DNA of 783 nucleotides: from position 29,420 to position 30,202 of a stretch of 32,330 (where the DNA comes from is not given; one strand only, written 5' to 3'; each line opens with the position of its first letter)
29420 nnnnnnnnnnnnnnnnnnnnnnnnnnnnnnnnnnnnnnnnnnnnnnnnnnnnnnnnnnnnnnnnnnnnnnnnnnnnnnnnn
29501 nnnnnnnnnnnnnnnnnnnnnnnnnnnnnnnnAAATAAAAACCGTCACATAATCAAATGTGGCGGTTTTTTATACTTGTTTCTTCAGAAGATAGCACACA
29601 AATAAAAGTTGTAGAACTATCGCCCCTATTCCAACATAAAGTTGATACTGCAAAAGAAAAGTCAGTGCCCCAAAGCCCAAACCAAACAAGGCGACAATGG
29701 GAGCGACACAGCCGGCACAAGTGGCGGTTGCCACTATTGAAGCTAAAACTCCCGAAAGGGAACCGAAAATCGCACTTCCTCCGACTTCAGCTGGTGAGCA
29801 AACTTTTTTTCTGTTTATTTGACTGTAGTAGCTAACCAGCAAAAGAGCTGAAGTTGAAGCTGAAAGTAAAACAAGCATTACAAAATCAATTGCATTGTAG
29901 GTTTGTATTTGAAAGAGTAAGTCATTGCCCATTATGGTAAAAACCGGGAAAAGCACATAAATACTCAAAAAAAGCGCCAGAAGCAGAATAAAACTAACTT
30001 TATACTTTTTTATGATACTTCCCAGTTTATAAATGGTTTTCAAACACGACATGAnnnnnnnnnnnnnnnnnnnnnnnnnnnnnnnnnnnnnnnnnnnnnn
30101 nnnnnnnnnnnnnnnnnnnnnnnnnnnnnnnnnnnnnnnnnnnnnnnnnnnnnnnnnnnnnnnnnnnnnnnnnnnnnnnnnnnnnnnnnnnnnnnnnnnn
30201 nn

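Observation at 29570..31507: CsoR-operated operon encoding thiol-disulfide/metal-binding envelope proteins but no efflux pump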

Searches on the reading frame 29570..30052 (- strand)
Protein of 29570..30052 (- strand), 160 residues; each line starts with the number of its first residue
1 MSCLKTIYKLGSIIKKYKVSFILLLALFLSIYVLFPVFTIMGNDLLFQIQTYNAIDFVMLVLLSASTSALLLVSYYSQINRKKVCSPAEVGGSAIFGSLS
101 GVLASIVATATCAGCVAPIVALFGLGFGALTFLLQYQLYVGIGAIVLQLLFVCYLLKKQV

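Call 3: search_protein_families(library=pfam, proteins=[window:29570-30052:-], max_evalue=1)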
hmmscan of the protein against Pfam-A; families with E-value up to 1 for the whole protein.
window:29570-30052:- (160 aa): 0 families

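Call 4: search_protein_families(library=ncbifam, proteins=[window:29570-30052:-], max_evalue=1)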
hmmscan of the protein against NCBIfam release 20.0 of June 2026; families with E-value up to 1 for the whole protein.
window:29570-30052:- (160 aa): 1 family
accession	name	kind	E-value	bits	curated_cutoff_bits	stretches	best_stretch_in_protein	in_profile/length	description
NF002454.0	PRK01636.1-2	equivalog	0.066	12.6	312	1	36-78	63-105/270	fluoride efflux transporter CrcB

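Call 5: find_homologous_proteins(query=window:29570-30052:-)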
Query window:29570-30052:- (160 aa): 1 proteins with E <= 0.001 among 373 candidates.
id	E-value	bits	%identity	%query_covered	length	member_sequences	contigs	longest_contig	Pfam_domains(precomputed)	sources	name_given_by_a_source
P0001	3.1e-82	292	90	100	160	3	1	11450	-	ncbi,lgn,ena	-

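Call 18: search_protein_representatives(protein=window:29570-30052:-)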
Query: 160 residues. Proteins with E-value up to 0.001 (for the whole library): 192; up to 1e-10: 52; up to 1e-30: 1. The best 150 are listed.
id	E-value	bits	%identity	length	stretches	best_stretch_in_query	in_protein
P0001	1.0e-82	291.9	90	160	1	1-160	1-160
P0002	1.2e-25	106.7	47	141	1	25-158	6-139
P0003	2.1e-23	99.4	41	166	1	16-159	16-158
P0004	1.1e-22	97.1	41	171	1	16-155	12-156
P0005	8.2e-22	94.3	38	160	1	9-158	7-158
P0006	3.6e-21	92.2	38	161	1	6-158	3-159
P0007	3.6e-19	85.7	38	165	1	15-152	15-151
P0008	6.6e-18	81.6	40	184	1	15-153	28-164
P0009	9.5e-18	81.1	38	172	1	9-159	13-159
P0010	6.1e-17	78.5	42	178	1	21-158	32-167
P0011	1.4e-16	77.3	38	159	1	15-159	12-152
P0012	1.6e-16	77.1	36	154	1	9-158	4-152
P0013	2.1e-16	76.8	38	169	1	15-156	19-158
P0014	9.0e-16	74.7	36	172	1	15-149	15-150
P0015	1.1e-15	74.5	33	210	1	14-151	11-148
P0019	7.3e-15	71.7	34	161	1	15-158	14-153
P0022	2.7e-14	69.9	32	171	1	15-154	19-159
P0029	2.6e-13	66.7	29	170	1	10-157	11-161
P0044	1.2e-11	61.3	36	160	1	16-149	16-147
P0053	1.1e-10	58.1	31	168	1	8-157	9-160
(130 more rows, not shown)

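Call 21: search_solved_structures(query=A1, max_evalue=10)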
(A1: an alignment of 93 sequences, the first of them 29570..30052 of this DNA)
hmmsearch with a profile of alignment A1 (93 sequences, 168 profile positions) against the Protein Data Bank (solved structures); distinct sequences matched with E-value up to 10: 4.
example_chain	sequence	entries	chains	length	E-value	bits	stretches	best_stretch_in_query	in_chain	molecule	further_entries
3cmu_A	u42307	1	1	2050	0.00018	24.5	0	2-53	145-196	Protein recA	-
3cmt_A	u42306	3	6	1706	0.00053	23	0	2-53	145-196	Protein recA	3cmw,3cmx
3cmv_A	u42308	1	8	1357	0.0019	21.2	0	2-53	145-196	Protein recA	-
2m67_A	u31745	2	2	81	0.25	14.3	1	15-86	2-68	MerF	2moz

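Call 22: search_protein_families(library=pfam, alignment_id=A1, max_evalue=0.1)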
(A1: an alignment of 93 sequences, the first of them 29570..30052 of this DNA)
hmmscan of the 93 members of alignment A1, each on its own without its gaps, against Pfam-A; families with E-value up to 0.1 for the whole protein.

A. member 1, window:29570-30052:- (160 aa): 0 families

B. families by the number of members that match (of 93 scanned): 24 families
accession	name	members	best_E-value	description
PF12270.13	Cyt_c_ox_IV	2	0.0019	Cytochrome c oxidase subunit IV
PF11431.13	Transport_MerF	2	0.0038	Membrane transport protein MerF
PF00689.26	Cation_ATPase_C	2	0.021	Cation transporting ATPase, C-terminus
PF02411.20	MerT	1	1e-05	MerT mercuric transport protein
PF08733.15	PalH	1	0.0018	PalH/RIM21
PF12676.12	DUF3796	1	0.0045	Protein of unknown function (DUF3796)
PF01925.25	TauE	1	0.0046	Sulfite exporter TauE/SafE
PF06027.18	SLC35F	1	0.0067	Solute carrier family 35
PF12822.12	ECF_trnsprt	1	0.0074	ECF transporter, substrate-specific component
PF02378.23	PTS_EIIC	1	0.0074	Phosphotransferase system, EIIC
PF05277.18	DUF726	1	0.0088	Protein of unknown function (DUF726)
PF17431.7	YpmT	1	0.015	Uncharacterized YmpT-like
PF13346.12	ABC2_membrane_5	1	0.028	ABC-2 family transporter protein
PF23994.1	DUF7312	1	0.028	Domain of unknown function (DUF7312)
PF10785.14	NADH-u_ox-rdase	1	0.033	NADH-ubiquinone oxidoreductase complex I, 21 kDa subunit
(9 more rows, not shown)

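Call 24: predict_structure(alignment_id=A1)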
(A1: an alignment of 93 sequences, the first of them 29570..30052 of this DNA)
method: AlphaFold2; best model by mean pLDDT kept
length: 160 residues; sequences in the alignment: 93
mean_pLDDT: 88.0   pTM: 0.78
mean pLDDT of the five models: 88.0, 86.9, 85.8, 84.3, 83.6
residues with pLDDT >= 90: 89; 70-90: 67; 50-70: 4; < 50: 0
segments of 3 or more residues with pLDDT < 50: none
pLDDT, mean of each block of 10 residues (from residue 1): 89 97 96 91 93 92 93 92 82 76 75 76 87 90 90 89
secondary structure, 60 per line:
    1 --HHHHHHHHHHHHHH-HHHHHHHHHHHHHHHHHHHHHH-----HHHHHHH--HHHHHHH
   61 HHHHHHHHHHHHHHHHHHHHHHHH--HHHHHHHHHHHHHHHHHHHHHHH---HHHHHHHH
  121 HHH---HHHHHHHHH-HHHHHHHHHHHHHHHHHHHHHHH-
elements in order: H3-16 H18-39 H45-51 H54-84 H87-109 H113-123 H127-135 H137-159

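Call 29: fold_search(model_id=the predicted structure, library=pdb)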
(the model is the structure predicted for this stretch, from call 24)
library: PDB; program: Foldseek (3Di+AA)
matches with E <= 10: 38; with E <= 0.001: 0
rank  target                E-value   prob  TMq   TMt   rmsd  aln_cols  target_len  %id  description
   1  9jc2_A                5.3e-01  0.35  0.27  0.27  13.7       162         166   11  Engineering of ATP synthase Fo (released 2025-07-09)
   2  9jc2_B                1.9e+00  0.16  0.27  0.26  13.3       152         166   10  Engineering of ATP synthase Fo (released 2025-07-09)
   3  9jc2_C                2.8e+00  0.15  0.26  0.25   9.5       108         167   11  Engineering of ATP synthase Fo (released 2025-07-09)
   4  6ziq_a                2.8e+00  0.08  0.24  0.19  14.4       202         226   10  bovine ATP synthase stator domain, state 1 (released 2020-09-09)
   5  9itr_Z                3.1e+00  0.13  0.32  0.23  10.7       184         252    9  Chloroflexus aurantiacus ATP synthase, state 3, focused refinement of FO and peripheral stalk (released 2025-03-19)
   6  6tt7_N                4.0e+00  0.10  0.30  0.24  13.4       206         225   14  Ovine ATP synthase 1a state (released 2020-09-23)
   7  5kbw_B                4.0e+00  0.07  0.24  0.23  14.1       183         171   16  Crystal structure of TmRibU, the riboflavin-binding S subunit from the Thermotoga maritima ECF transporter (released 2016-06-29)
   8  6e6a_B                4.2e+00  0.08  0.27  0.26  11.5       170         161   14  Triclinic crystal form of IncA G144A point mutant (released 2019-07-10)
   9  7bpu_A                4.2e+00  0.08  0.22  0.15  12.7       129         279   15  Structural and mechanistic insights into the biosynthesis of Digeranylgeranylglyceryl phosphate synthase in membranes (released 2021-04-14)
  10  4u9l_B                4.6e+00  0.06  0.23  0.21  14.0       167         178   15  Structure of a membrane protein (released 2014-12-03)
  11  6zbb_a                4.6e+00  0.06  0.24  0.19  14.3       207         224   11  bovine ATP synthase Fo domain (released 2020-09-09)
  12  8ubg_A                5.1e+00  0.11  0.31  0.24  10.0       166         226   11  DpHF19 filament (released 2024-04-10)
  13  3leo                  5.4e+00  0.08  0.26  0.27   9.7       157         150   15  Structure of human Leukotriene C4 synthase mutant R31Q in complex with glutathione (released 2010-10-27)
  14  6m6z_A                6.0e+00  0.04  0.22  0.19  16.2       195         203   11  A de novo designed transmembrane nanopore, TMH4C4 (released 2020-06-24)
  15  8ceg_B                6.0e+00  0.03  0.20  0.15  29.5       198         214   13  BAR domain protein FAM92A1 essential for mitochondrial membrane remodeling (released 2024-02-21)
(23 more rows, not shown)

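Call 41: find_encoding_contigs(protein=P0001, flank=6000, max_places=4)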
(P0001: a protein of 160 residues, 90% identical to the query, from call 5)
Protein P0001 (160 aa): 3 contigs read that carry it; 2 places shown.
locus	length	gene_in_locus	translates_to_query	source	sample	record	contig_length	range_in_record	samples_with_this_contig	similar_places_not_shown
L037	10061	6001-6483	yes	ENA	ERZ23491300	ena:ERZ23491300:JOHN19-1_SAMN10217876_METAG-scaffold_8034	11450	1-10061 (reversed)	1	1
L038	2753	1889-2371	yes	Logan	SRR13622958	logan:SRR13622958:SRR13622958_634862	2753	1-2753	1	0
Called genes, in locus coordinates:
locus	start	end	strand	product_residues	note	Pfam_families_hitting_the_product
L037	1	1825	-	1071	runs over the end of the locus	?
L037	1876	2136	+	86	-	-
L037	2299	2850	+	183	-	PF01351:RNase_HII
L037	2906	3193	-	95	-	-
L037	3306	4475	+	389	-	-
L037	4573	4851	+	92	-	PF02583:Trns_repr_metal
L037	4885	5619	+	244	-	PF13098:Thioredoxin_2 (faint), PF13462:Thioredoxin_4, PF01323:DSBA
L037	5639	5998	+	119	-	PF00403:HMA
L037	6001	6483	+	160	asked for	-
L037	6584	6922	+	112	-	PF01783:Ribosomal_L32p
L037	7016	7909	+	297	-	PF01029:NusB, PF00293:NUDIX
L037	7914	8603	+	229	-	PF22935:RM44_endonuclase, PF14622:Ribonucleas_3_3, PF00636:Ribonuclease_3, PF00035:dsrm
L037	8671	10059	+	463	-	?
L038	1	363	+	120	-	?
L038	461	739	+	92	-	PF02583:Trns_repr_metal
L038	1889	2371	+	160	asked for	-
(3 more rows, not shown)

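Call 42: find_encoding_contigs(protein=P0002, flank=6000, max_places=3)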
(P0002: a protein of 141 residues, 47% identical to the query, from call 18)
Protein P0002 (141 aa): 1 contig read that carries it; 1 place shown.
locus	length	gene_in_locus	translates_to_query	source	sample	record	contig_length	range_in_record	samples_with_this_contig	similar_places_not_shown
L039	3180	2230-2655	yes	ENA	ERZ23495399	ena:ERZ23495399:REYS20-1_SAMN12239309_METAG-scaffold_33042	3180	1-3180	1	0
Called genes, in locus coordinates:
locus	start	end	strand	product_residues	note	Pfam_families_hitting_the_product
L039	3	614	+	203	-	?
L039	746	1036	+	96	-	-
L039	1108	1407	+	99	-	-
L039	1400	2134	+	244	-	PF18400:Thioredoxin_12 (faint), PF13098:Thioredoxin_2 (weak), PF13462:Thioredoxin_4, PF01323:DSBA (weak)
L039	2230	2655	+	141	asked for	-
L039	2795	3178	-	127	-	?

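Call 43: find_encoding_contigs(protein=P0003, flank=5000, max_places=2)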
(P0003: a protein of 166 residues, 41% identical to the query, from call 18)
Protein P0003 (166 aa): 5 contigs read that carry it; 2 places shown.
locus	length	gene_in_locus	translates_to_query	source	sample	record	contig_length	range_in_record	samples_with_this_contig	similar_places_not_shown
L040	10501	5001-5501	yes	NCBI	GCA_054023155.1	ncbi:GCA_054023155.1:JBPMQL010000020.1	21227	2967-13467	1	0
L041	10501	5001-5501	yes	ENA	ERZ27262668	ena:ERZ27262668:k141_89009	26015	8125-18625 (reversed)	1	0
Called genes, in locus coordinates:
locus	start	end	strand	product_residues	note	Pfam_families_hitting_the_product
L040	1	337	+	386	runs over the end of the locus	PF03129:HGTP_anticodon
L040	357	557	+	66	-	-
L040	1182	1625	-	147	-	PF01668:SmpB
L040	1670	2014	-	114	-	PF00453:Ribosomal_L20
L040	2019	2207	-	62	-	PF01632:Ribosomal_L35p (weak)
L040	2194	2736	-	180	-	PF05198:IF3_N, PF00707:IF3_C (weak)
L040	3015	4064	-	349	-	PF01594:AI-2E_transport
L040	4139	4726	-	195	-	PF18306:LDcluster4, PF03641:Lysine_decarbox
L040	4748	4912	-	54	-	-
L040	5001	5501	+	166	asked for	-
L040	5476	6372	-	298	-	PF02557:VanY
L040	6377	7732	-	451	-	PF23023:Anti-Pycsar_Apyc1, PF00753:Lactamase_B (weak), PF12706:Lactamase_B_2 (weak), PF16661:Lactamase_B_6, PF10996:Beta-Casp, PF07521:RMMBL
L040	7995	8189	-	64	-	-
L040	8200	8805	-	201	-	PF00334:NDK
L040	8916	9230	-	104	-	-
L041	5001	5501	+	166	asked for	-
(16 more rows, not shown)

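Call 44: find_encoding_contigs(protein=P0004, flank=5000, max_places=2)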
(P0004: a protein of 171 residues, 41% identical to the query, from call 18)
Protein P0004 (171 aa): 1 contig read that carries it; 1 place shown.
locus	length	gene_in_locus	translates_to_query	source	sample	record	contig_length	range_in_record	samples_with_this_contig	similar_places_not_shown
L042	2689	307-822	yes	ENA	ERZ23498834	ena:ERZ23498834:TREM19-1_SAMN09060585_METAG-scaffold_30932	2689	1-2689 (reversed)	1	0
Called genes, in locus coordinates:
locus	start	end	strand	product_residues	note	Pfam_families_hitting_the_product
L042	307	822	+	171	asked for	-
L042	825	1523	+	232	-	PF08713:DNA_alkylation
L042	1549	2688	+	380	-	?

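Call 45: find_encoding_contigs(protein=P0005, flank=5000, max_places=2)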
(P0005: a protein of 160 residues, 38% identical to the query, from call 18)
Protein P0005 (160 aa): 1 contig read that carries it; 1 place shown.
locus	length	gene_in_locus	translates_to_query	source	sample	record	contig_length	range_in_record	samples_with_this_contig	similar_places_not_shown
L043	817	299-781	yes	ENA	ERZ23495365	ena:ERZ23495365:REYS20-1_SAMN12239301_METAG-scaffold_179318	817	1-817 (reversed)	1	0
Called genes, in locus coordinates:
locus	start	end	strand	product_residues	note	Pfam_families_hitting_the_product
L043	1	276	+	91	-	?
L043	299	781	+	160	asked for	-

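Call 46: find_encoding_contigs(protein=P0006, flank=5000, max_places=2)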
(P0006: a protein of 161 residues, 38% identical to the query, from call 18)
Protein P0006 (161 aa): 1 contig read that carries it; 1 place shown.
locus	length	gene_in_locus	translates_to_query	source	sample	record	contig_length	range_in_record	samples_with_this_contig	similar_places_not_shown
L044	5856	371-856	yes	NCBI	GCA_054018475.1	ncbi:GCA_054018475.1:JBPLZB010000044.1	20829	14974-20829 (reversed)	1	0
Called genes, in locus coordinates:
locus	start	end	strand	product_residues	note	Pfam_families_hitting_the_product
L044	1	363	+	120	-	?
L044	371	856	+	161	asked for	-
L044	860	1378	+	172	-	PF04214:DUF411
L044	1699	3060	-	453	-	PF05958:tRNA_U5-meth_tr, PF05175:MTS (weak)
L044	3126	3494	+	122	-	PF01219:DAGK_prokar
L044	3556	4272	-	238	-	-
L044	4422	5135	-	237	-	PF01479:S4, PF01728:FtsJ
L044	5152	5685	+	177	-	PF02245:Pur_DNA_glyco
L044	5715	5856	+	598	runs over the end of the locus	PF09335:VTT_dom, PF01569:PAP2, PF14378:PAP2_3 (weak), PF01161:PBP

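Call 48: search_protein_families(library=pfam, proteins=[L039:1108-1407:+], max_evalue=0.01)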
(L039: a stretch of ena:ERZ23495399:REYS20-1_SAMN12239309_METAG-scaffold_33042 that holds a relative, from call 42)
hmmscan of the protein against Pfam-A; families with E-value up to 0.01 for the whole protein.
L039:1108-1407:+ (99 aa): 0 families

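Call 55: search_protein_families(library=ncbifam, alignment_id=A1, max_evalue=0.01)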
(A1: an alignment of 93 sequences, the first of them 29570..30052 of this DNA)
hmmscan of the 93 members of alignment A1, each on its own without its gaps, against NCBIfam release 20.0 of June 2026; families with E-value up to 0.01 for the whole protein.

A. member 1, window:29570-30052:- (160 aa): 0 families

B. families by the number of members that match (of 93 scanned): 9 families
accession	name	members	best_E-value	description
NF010314.2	PRK13751.2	1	0.00029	mercuric ion transporter MerT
TIGR04286.1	MSEP-CTERM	1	0.003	MSEP-CTERM sorting domain-containing protein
NF033560.1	merT_RC607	1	0.0043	mercuric transport protein MerT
NF047829.1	epilancin_ElxI1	1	0.0054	epilancin biosynthesis-related protein ElxI1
NF033218.1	anchor_AmaP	1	0.0063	alkaline shock response membrane anchor protein AmaP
NF033556.1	MerTP_fusion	1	0.0069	mercuric transport protein MerTP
NF010227.0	PRK13682.1-2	1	0.0076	hypothetical protein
NF041681.1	HGxxPAAW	1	0.0081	HGxxPAAW family protein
NF045538.1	AciT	1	0.009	AciT family ciprofloxacin tolerance protein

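Call 56: search_protein_families(library=ncbifam, proteins=[L044:860-1378:+, L044:1-363:+, L039:1400-2134:+], max_evalue=0.001)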
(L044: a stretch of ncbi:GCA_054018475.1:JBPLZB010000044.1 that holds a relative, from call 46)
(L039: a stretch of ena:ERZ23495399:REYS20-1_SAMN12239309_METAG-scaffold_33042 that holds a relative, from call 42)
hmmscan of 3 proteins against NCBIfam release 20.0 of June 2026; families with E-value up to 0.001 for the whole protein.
L044:860-1378:+ (172 aa): 0 families

L044:1-363:+ (120 aa): 5 families
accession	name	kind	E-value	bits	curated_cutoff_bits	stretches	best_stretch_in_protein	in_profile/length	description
TIGR01480.1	copper_res_A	subfamily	5.9e-19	68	478.95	1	15-120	491-593/593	copper resistance system multicopper oxidase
NF008205.1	PRK10965.1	equivalog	1.8e-12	46.9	525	1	19-116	421-525/529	multicopper oxidase CueO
NF045554.1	AmiPhnlOxPhsA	equivalog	5.3e-09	35.2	950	1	71-115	522-566/581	O-aminophenol oxidase PhsA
TIGR03388.1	ascorbase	equivalog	8.4e-06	24.7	614.8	1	44-117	438-522/542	L-ascorbate oxidase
TIGR03390.1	ascorbOXfungal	equivalog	7.2e-05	21.5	445.35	0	95-117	507-529/538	L-ascorbate oxidase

L039:1400-2134:+ (244 aa): 2 families
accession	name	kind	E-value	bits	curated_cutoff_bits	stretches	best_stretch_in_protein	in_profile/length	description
NF041057.1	Rcas_1661_fam_Se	equivalog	8.6e-20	71.3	190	1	61-205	82-223/247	Rcas_1661 family thioredoxin-like (seleno)lipoprotein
NF008657.0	PRK11657.1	equivalog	0.0002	20.7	124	1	64-126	113-168/251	thiol:disulfide interchange protein DsbG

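Call 77: find_encoding_contigs(protein=P0012, flank=5000, max_places=2)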
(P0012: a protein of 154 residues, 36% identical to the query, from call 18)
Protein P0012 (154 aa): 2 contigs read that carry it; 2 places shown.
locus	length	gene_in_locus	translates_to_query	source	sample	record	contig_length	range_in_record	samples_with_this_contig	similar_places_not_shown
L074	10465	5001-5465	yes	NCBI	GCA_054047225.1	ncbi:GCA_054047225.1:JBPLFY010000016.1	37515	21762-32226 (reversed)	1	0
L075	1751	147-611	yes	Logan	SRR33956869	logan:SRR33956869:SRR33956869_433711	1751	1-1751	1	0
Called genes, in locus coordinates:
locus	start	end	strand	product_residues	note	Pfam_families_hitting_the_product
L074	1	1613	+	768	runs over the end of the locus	PF01751:Toprim, PF01131:Topoisom_bac, PF01396:Zn_ribbon_Top1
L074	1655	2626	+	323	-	-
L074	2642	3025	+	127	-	-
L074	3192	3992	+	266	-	-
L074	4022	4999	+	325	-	-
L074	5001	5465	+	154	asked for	-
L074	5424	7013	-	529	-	PF03023:MurJ, PF01943:Polysacc_synt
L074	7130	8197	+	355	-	PF06723:MreB_Mbl, PF00012:HSP70, PF14450:FtsA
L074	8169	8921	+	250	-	-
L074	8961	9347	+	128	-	-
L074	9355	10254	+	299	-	PF01029:NusB, PF00293:NUDIX (weak)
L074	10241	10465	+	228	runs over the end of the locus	PF22935:RM44_endonuclase (weak), PF14622:Ribonucleas_3_3, PF00636:Ribonuclease_3, PF00035:dsrm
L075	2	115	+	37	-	?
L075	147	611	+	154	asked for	-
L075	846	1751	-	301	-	?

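Call 78: find_encoding_contigs(protein=P0044, flank=5000, max_places=2)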
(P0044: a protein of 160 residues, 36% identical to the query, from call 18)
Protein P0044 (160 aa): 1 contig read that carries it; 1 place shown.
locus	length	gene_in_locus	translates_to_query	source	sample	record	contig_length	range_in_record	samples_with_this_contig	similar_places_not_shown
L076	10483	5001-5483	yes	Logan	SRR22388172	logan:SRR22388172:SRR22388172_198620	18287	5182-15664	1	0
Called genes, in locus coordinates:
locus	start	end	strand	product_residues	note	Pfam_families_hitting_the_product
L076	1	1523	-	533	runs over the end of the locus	-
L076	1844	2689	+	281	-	PF01988:VIT1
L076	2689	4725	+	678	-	PF02743:dCache_1, PF00989:PAS, PF08448:PAS_4 (weak), PF13188:PAS_8, PF13426:PAS_9, PF02518:HATPase_c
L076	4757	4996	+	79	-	PF00462:Glutaredoxin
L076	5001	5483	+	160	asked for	-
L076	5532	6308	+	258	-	PF00106:adh_short, PF08659:KR, PF13561:adh_short_C2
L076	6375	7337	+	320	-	PF10432:bact-PGI_C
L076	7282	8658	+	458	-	PF00082:Peptidase_S8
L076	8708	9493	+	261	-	PF13098:Thioredoxin_2 (faint), PF13462:Thioredoxin_4, PF01323:DSBA (weak)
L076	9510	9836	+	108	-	-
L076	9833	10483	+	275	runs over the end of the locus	PF01522:Polysacc_deac_1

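Call 79: find_encoding_contigs(protein=P0053, flank=5000, max_places=2)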
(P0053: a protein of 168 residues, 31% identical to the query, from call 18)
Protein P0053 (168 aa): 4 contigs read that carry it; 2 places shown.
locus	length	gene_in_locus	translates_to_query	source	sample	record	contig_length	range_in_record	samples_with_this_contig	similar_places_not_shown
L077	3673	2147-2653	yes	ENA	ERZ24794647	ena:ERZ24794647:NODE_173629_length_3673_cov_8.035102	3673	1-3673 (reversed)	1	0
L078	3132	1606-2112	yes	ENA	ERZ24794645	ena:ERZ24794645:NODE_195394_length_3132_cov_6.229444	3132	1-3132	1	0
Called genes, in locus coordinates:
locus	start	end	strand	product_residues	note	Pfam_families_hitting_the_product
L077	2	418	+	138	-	?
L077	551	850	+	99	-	PF09851:SHOCT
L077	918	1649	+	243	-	PF13098:Thioredoxin_2 (weak), PF13462:Thioredoxin_4, PF01323:DSBA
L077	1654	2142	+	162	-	PF04214:DUF411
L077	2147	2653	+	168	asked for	-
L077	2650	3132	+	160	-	-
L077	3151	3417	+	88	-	PF02583:Trns_repr_metal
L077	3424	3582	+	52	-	-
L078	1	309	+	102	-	?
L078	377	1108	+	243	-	PF13098:Thioredoxin_2 (weak), PF13462:Thioredoxin_4, PF01323:DSBA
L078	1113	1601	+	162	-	PF04214:DUF411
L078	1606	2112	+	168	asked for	-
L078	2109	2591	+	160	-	-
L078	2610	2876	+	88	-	PF02583:Trns_repr_metal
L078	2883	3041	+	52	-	-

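Call 80: find_encoding_contigs(protein=P0008, flank=5000, max_places=2)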
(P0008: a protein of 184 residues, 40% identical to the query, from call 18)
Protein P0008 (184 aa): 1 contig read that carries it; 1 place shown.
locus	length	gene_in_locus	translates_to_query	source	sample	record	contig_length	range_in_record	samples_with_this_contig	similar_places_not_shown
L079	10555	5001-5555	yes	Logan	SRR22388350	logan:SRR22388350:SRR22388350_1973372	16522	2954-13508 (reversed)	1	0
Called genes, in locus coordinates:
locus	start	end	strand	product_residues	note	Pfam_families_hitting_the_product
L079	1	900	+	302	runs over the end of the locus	-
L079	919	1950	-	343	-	PF11376:DUF3179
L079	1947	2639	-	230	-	-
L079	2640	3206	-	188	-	PF13905:Thioredoxin_8 (faint), PF13728:TraF (faint), PF08534:Redoxin, PF00578:AhpC-TSA (faint)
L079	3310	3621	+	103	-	PF12840:HTH_20 (weak), PF01022:HTH_5, PF21476:PF0610-like_N (weak), PF01978:TrmB (weak), PF09339:HTH_IclR (faint)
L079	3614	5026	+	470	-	PF01134:GIDA (faint), PF01262:AlaDh_PNT_C (faint), PF03486:HI0933_like (faint), PF07992:Pyr_redox_2, PF12831:FAD_oxidored (weak), PF13738:Pyr_redox_3, PF00070:Pyr_redox, PF02852:Pyr_redox_dim, +1 more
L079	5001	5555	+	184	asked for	-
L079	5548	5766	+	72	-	-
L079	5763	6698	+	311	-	PF09335:VTT_dom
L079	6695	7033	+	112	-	PF02411:MerT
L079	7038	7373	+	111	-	PF00403:HMA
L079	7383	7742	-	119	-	PF01638:HxlR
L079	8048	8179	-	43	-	-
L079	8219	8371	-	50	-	-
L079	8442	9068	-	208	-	PF18306:LDcluster4, PF03641:Lysine_decarbox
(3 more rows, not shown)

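Call 82: list_cluster_members(proteins=[P0001, P0003, P0006, P0007, P0009, P0011, P0013, P0019, P0022, P0029])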
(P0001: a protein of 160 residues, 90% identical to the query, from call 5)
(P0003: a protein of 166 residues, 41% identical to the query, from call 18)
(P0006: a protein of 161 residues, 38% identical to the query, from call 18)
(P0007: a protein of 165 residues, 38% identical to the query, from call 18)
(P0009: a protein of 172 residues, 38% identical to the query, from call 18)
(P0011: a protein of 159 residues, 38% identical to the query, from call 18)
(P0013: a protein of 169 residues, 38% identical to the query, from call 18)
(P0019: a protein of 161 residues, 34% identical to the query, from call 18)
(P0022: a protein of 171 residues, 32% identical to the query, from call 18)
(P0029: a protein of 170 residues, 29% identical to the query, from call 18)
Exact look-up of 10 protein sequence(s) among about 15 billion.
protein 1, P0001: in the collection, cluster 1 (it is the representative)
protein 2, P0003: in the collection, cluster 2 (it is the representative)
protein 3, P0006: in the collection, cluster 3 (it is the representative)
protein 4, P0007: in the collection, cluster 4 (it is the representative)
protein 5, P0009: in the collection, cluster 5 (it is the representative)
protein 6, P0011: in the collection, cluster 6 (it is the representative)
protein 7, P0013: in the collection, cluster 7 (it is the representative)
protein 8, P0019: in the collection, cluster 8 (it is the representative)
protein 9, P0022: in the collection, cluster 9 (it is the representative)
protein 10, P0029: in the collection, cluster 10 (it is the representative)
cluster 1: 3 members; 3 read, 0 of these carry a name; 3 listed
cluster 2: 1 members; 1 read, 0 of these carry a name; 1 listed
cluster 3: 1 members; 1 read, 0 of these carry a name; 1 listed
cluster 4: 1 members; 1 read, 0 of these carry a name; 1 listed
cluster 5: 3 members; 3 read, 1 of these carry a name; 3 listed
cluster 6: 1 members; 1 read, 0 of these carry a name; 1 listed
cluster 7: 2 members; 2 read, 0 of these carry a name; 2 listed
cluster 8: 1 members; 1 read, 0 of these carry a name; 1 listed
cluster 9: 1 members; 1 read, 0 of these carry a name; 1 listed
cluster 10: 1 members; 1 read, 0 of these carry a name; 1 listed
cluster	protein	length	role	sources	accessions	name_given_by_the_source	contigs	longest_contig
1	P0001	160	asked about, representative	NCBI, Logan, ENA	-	-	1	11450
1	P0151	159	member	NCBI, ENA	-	-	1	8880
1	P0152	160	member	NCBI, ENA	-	-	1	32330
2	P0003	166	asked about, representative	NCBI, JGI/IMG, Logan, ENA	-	-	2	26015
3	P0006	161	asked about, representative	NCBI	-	-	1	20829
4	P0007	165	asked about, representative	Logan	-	-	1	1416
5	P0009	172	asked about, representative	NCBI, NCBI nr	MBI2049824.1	hypothetical protein HYT32_02905 [Candidatus Roizmanbacteria bacterium] | hypothetical protein [Candidatus Roizmanbacteria bacterium]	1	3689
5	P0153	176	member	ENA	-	-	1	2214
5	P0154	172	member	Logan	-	-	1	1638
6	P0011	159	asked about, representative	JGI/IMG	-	-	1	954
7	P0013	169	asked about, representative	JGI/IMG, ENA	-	-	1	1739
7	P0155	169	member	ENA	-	-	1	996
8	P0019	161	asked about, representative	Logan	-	-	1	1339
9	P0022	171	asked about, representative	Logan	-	-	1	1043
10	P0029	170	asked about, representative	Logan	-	-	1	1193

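Call 84: find_related_loci(query=window:29570-30052:-, collection=genome_contigs, flank=5000)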
Query window:29570-30052:- (160 aa) in genome_contigs; peptide patterns used: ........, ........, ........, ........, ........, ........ (x = any residue, [..] = any of these).
212 stretches matched a pattern; 1 encode a relative of the query (tblastn E <= 1e-3); 1 distinct loci.
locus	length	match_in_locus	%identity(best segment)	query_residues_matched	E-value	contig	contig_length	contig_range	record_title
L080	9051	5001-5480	90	1-160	5e-93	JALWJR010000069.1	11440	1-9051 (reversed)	MAG: Candidatus Kaiserbacteria bacterium isolate M17_metabat1_scaf2bin.071 M17_NODE_5965_length_11440_cov_1.808892, whol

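Call 99: search_protein_families(library=pfam, proteins=[L077:2650-3132:+], max_evalue=0.001)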
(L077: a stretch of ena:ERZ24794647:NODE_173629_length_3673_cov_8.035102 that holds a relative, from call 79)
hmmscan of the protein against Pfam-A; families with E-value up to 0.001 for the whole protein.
L077:2650-3132:+ (160 aa): 0 families
